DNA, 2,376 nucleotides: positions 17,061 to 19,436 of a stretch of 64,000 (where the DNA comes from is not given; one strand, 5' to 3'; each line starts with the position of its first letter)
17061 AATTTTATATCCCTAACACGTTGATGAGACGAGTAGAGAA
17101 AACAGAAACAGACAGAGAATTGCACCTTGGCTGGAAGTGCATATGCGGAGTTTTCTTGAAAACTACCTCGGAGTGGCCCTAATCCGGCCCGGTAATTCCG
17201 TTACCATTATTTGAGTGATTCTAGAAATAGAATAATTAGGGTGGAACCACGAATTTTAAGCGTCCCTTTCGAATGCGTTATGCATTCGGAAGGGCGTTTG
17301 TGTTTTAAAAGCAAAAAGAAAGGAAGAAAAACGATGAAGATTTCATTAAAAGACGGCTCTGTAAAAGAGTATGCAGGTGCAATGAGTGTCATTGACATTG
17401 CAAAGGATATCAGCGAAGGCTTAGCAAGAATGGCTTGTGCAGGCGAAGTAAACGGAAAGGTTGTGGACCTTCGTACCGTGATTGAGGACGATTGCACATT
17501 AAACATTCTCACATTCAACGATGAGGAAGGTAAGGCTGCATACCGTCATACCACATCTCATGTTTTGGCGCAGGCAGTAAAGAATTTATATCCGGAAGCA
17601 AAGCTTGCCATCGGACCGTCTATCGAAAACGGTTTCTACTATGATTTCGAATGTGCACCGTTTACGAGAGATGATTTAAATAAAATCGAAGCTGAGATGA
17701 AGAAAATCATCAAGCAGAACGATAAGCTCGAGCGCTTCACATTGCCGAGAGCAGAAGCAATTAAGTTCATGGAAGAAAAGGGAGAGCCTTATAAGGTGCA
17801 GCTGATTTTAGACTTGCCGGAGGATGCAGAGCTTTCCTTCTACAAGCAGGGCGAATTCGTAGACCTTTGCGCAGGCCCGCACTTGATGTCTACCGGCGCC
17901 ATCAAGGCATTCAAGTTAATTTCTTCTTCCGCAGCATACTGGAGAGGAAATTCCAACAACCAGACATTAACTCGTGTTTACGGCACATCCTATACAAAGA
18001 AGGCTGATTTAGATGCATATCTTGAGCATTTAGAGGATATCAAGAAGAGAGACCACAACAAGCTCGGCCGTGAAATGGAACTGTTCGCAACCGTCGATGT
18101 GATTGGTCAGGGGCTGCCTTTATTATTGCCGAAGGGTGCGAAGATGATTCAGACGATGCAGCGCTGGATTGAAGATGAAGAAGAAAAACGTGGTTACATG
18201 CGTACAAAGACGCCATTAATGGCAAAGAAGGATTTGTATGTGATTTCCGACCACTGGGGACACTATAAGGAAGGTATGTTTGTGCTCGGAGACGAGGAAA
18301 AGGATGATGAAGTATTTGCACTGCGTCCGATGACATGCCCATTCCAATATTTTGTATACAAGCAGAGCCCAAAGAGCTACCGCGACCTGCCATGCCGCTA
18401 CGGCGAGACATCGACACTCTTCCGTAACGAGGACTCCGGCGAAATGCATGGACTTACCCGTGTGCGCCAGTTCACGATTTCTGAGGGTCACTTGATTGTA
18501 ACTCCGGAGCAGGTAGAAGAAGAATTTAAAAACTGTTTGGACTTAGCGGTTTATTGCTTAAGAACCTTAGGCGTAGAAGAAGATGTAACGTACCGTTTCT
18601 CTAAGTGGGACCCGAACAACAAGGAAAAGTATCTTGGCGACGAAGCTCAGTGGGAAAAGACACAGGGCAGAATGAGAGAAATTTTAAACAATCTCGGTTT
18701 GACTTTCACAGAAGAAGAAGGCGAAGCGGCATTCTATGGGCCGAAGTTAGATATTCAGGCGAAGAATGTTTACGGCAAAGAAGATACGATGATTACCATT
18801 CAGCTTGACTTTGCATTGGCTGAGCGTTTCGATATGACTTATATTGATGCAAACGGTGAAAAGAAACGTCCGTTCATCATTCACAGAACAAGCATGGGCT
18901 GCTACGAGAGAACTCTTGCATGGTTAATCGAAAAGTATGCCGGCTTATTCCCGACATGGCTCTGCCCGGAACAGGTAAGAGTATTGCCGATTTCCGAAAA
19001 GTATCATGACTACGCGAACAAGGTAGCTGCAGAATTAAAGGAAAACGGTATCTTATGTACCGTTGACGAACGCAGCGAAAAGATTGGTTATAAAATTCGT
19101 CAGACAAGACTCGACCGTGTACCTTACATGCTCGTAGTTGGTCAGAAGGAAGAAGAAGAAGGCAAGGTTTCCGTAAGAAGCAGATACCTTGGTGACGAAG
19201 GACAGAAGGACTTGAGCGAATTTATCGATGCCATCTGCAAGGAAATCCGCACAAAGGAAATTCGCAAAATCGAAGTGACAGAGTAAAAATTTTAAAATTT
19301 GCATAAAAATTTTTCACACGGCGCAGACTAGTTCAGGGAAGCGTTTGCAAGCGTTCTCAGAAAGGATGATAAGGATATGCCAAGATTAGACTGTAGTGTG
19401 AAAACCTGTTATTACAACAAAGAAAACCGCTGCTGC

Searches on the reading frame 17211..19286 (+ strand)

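Call 77: search_protein_families(library=pfam, proteins=[window:17211-19286:+], max_evalue=0.00001)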
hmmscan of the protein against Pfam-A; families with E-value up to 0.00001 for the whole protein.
window:17211-19286:+ (691 aa): 4 families
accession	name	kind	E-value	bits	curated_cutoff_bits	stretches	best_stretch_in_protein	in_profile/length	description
PF00587.30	tRNA-synt_2b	-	8e-37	127.5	29.3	1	364-576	6-179/179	tRNA synthetase class II core domain (G, H, P, S and T)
PF03129.25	HGTP_anticodon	-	3.8e-23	81.9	21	1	588-675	1-91/94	Anticodon binding domain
PF02824.27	TGS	-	2.9e-14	53.3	22.2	1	42-101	1-60/60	TGS domain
PF07973.19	tRNA_SAD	-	3.9e-14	52.8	24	1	209-257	2-44/44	Threonyl and Alanyl tRNA synthetase second additional domain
